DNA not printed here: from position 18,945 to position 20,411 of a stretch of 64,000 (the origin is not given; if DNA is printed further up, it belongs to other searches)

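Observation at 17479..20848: Nuclease-fold protein + Hanks kinase + unknown 388-aa protein operon behind the type I R-M: candidate uncharacterised defence system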

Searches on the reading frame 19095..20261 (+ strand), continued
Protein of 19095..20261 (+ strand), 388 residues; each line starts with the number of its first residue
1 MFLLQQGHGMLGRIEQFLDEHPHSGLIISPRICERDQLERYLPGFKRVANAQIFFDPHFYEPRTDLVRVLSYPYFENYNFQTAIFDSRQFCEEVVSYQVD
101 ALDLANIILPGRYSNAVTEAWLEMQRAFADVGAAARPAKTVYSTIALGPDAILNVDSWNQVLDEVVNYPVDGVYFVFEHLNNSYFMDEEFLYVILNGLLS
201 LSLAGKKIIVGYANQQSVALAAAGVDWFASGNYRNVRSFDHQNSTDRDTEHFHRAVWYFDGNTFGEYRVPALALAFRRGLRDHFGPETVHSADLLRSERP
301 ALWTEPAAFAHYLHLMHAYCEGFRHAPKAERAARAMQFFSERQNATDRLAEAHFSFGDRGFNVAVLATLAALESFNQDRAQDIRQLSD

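Call 71: search_protein_families(library=padloc, proteins=[L020:3768-6950:+, L020:1336-3672:+, L024:11273-14620:-, L024:14622-16616:-, L009:14192-17077:+, L010:14944-17448:-, L023:5391-7859:-, L014:3185-5221:-, L018:9068-11053:+, L015:13635-15566:+], max_evalue=1e-8)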
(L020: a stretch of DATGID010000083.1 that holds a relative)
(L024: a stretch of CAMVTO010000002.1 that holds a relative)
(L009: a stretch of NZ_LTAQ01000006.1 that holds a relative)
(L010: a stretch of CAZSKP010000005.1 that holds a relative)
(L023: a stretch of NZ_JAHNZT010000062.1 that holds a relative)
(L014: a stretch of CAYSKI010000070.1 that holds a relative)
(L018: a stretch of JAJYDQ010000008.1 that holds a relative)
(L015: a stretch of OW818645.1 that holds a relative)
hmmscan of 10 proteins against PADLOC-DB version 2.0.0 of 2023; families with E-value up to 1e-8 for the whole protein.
L020:3768-6950:+ (1060 aa): 6 families
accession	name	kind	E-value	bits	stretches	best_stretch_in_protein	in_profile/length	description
PDLC03040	REase_I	-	9.5e-202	670.6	1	10-1037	7-1015/1029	Type I restriction enzyme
PDLC03044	REase_I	-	1.8e-85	285.8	1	70-746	57-742/1034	Type I restriction enzyme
PDLC03041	REase_I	-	3.7e-76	255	2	245-712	291-748/1099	Type I restriction enzyme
PDLC03048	REase_I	-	7.7e-53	177.8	1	111-747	82-716/976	Type I restriction enzyme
PDLC03046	REase_I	-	1.1e-20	71.2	1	610-696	646-730/1025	Type I restriction enzyme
PDLC03045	REase_I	-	3e-18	63.2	1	268-684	257-671/995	Type I restriction enzyme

L020:1336-3672:+ (778 aa): 1 family
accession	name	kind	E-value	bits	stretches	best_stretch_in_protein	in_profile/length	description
PDLC04134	mad2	-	1.9e-11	41.5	1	67-253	281-448/492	mads_2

L024:11273-14620:- (1115 aa): 1 family
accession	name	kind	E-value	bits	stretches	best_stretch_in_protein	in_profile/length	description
PDLC03626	REase_MTase_IIG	-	8.4e-17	58.1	1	123-568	152-622/1359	Type IIG restriction enzyme-methyltransferase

L024:14622-16616:- (664 aa): 3 families
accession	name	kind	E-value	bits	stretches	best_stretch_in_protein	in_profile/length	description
PDLC03390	MTase_II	-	1e-87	292.2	1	27-297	5-286/327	Type II methyltransferase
PDLC03375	MTase_II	-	2.8e-33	113.7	1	316-663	2-348/348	Type II methyltransferase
PDLC03626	REase_MTase_IIG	-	6.3e-31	104.9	1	315-663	1002-1359/1359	Type IIG restriction enzyme-methyltransferase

L009:14192-17077:+ (961 aa): 0 families

L010:14944-17448:- (834 aa): 0 families

L023:5391-7859:- (822 aa): 9 families
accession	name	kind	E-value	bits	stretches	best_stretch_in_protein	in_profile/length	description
PDLC00132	GajB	-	2.3e-22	77.4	1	316-643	3-302/625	UrvD helicase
PDLC00117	GajB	-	6.5e-19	65.8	1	731-814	508-596/604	UrvD helicase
PDLC03802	RTasHel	-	6.6e-17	59.6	1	319-640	8-273/675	DRT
PDLC00114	GajB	-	2.1e-16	57.7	1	312-723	3-378/635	UrvD helicase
PDLC00127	GajB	-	2.1e-15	54.3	0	735-801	503-565/594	UrvD helicase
PDLC00129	GajB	-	1.1e-13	48.7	1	526-644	192-313/594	UrvD helicase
PDLC01087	C3a187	-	2.2e-12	44.6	1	534-638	295-398/559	NERD+UvrD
PDLC00130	GajB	-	1e-10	38.5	0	517-647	164-297/589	UrvD helicase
PDLC00121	GajB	-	1.6e-10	38.2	0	736-801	453-513/565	UrvD helicase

L014:3185-5221:- (678 aa): 0 families

L018:9068-11053:+ (661 aa): 0 families

L015:13635-15566:+ (643 aa): 0 families

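Call 80: find_homologous_proteins(query=A4, max_evalue=0.001)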
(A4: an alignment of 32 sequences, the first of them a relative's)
Query A4 (32 sequences) (388 aa, profile of the alignment): 75 proteins with E <= 0.001 among 8000 candidates.
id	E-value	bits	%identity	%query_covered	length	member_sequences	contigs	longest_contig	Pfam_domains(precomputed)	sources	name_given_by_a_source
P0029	7.4e-113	396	42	98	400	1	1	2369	-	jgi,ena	-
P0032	2.6e-112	394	42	99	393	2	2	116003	-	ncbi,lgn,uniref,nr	ncbi:hypothetical protein [Bacillus gaemokensis]|uniref:Uncharacterized protein n=1 Tax=Bacillus gae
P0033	1.3e-108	382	43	100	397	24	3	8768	-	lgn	-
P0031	8.3e-108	379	42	99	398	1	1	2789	-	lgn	-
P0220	1.3e-107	378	21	85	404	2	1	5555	-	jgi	-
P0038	2.1e-107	378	43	99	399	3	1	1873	-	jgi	-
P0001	7.5e-107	376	100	100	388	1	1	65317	-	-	-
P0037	5.3e-106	373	42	99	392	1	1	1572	-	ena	-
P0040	2.9e-105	371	42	97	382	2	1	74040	-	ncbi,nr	ncbi:hypothetical protein C0966_17880 (plasmid) [Bacillus methanolicus]|nr:hypothetical protein [Bac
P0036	5.2e-104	366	44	99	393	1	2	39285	-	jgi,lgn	-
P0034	5.4e-104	366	43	99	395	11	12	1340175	-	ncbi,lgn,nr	ncbi:TPA: hypothetical protein QCR33_001022 [Bacillus cereus]|nr:hypothetical protein [Bacillus cere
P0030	7.2e-104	366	42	99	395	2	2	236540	-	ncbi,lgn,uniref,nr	ncbi:hypothetical protein QRE63_29240 (plasmid) [Bacillus mycoides]|uniref:hypothetical protein n=1 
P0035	3.2e-103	364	42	99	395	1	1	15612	-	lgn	-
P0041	1.7e-102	361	41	99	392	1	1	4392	-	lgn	-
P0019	5.4e-102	360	53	99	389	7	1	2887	-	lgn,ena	-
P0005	8.1e-96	339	58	99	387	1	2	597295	-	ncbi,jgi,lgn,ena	ncbi:MAG: hypothetical protein WC455_07225 [Dehalococcoidia bacterium]|jgi:hypothetical protein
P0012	1.4e-90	322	56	99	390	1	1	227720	-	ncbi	ncbi:MAG: hypothetical protein Kow0037_11630 [Calditrichia bacterium]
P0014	2.0e-90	322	57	99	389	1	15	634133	-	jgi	jgi:hypothetical protein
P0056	1.5e-87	312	40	94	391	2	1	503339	-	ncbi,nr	ncbi:hypothetical protein C7J99_03140 [Brevibacillus brevis]|nr:hypothetical protein C7J99_03140 [Br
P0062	1.7e-81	292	40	96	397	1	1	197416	-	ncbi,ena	-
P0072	8.8e-79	283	38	84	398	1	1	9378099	-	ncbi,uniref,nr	ncbi:hypothetical protein [Limnoglobus roseus]|uniref:Uncharacterized protein n=1 Tax=Limnoglobus ro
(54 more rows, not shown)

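Call 85: search_protein_families(library=padloc, proteins=[L020:33-764:+, L020:767-1297:+, L005:12-920:+, L001:11543-13114:+, L001:13197-13868:+, L002:13255-14802:+], max_evalue=0.00001)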
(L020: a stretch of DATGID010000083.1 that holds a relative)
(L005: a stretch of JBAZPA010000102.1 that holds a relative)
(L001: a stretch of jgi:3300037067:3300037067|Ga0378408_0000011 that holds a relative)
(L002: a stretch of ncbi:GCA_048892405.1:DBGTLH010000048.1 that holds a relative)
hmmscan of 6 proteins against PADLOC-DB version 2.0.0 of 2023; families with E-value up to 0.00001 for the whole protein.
L020:33-764:+ (243 aa): 42 families (the best 25 are shown)
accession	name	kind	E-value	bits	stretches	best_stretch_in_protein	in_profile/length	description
PDLC03172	Specificity_I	-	3.8e-60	202.2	1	36-240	209-428/431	Type I specificity subunit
PDLC03100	Specificity_I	-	3.9e-39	133.2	1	44-235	6-198/392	Type I specificity subunit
PDLC03168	Specificity_I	-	5.3e-31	106.6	1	38-242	245-455/459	Type I specificity subunit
PDLC03092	Specificity_I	-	3.2e-29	100.5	1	43-233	202-397/397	Type I specificity subunit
PDLC03103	Specificity_I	-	3.2e-28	97.5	1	44-217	6-175/392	Type I specificity subunit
PDLC03089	Specificity_I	-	1.5e-27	94.9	1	37-237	233-439/446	Type I specificity subunit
PDLC03099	Specificity_I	-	1.7e-21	74.8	1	38-243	191-402/405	Type I specificity subunit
PDLC03068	Specificity_I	-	6.3e-21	73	1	38-235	215-399/403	Type I specificity subunit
PDLC03194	Specificity_I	-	1.8e-20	71.4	1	38-229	191-389/391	Type I specificity subunit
PDLC03069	Specificity_I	-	1.5e-19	68.4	1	48-187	1-143/387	Type I specificity subunit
PDLC03038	MTase_I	-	4.2e-19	65.9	1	41-180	511-650/896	Type I methyltransferase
PDLC03074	Specificity_I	-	5.2e-19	66.7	1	46-234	25-215/408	Type I specificity subunit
PDLC03086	Specificity_I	-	6.8e-19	66.2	1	38-240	242-453/458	Type I specificity subunit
PDLC03083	Specificity_I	-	6.9e-17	58.8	1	43-237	517-711/717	Type I specificity subunit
PDLC03130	Specificity_I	-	5.4e-16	56.9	1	103-179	56-134/442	Type I specificity subunit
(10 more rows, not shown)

L020:767-1297:+ (176 aa): 0 families

L005:12-920:+ (302 aa): 45 families (the best 25 are shown)
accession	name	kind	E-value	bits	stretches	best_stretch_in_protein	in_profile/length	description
PDLC03259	MTase_II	-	6.3e-101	336.2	1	1-293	131-421/423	Type II methyltransferase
PDLC03350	MTase_II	-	7.2e-39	132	1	2-130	170-300/312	Type II methyltransferase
PDLC03353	MTase_II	-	7.1e-37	125.3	1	2-132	127-257/260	Type II methyltransferase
PDLC03283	MTase_II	-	2.6e-27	94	1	1-130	138-276/352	Type II methyltransferase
PDLC03260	MTase_II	-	4e-23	79.9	1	26-128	206-310/349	Type II methyltransferase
PDLC03371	MTase_II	-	5.4e-22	76.6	1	38-131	163-258/260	Type II methyltransferase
PDLC03387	MTase_II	-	6.9e-17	59.5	1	54-128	203-278/289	Type II methyltransferase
PDLC03299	MTase_II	-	2.7e-15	54.6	1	58-136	190-267/296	Type II methyltransferase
PDLC03363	MTase_II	-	9.7e-15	52.7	1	36-145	24-139/294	Type II methyltransferase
PDLC03305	MTase_II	-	2.8e-12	44.6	1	49-155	168-272/513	Type II methyltransferase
PDLC03351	MTase_II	-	1e-11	42.6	1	56-138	119-201/348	Type II methyltransferase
PDLC03320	MTase_II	-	1.1e-11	42.4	1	67-130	216-279/289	Type II methyltransferase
PDLC03241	MTase_II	-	1.5e-11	41.9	1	56-128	364-436/447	Type II methyltransferase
PDLC03246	MTase_II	-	2.6e-11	41.3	1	54-121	295-362/376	Type II methyltransferase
PDLC03738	oMTase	-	5.6e-11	39.8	1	64-129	204-269/376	orphan methyltransferase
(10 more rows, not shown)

L001:11543-13114:+ (523 aa): 110 families (the best 25 are shown)
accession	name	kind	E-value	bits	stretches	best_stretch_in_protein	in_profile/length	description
PDLC04149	HEC-04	-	8.8e-31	105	2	157-457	126-412/494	-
PDLC02914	ATPase-Toprim_I-B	-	2.6e-19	67.7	1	238-512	185-442/443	-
PDLC03878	NsnB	-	1.4e-18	65.8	1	33-313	2-291/345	-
PDLC02979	AriA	-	1.8e-17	62.2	1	222-303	290-373/373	-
PDLC02913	ATPase_I-A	-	3.2e-17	60.8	2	254-321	358-423/508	-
PDLC00271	PtuA1|PtuA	-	4.3e-17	60.8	2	256-311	275-330/421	AAA ATPase domain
PDLC00278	PtuA1|PtuA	-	1.5e-16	58.8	2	259-331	289-361/436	AAA ATPase domain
PDLC00279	PtuA1|PtuA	-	3.8e-16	57.2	2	31-87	4-60/416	AAA ATPase domain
PDLC02980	AriA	-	8.5e-16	56.8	1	234-304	234-304/304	-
PDLC00299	PtuA1|PtuA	-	1.2e-15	55.5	2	19-76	41-98/535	AAA ATPase domain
PDLC00298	PtuA1|PtuA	-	1.2e-15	55.5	1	257-321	281-341/423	AAA ATPase domain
PDLC00305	PtuA1|PtuA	-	3e-15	54.5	1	258-315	245-300/392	AAA ATPase domain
PDLC02981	AriAB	-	1.1e-14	52.1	2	253-310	326-385/694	-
PDLC00290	PtuA1|PtuA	-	3e-14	51.2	2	260-308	272-318/414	AAA ATPase domain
PDLC00311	PtuA1|PtuA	-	1.1e-13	49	1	250-328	302-376/455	AAA ATPase domain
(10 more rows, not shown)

L001:13197-13868:+ (223 aa): 0 families

L002:13255-14802:+ (515 aa): 0 families

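Call 87: find_encoding_contigs(protein=P0234, flank=6000, max_places=1)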
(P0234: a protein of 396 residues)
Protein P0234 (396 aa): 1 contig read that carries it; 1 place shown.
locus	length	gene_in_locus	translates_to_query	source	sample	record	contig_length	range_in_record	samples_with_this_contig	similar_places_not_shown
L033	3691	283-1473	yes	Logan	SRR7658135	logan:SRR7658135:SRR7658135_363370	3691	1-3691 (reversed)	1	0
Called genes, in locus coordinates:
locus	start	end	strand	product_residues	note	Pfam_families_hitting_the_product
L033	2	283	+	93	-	?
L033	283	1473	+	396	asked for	-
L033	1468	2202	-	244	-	-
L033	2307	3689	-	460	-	?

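Call 88: find_related_loci(query=A1, collection=viral_contigs, flank=10000)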
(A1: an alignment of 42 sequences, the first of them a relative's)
Query A1 (388 aa) in viral_contigs; peptide patterns used: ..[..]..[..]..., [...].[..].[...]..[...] (x = any residue, [..] = any of these).
36 stretches matched a pattern, but none encodes a relative of the query by tblastn (E <= 1e-3).
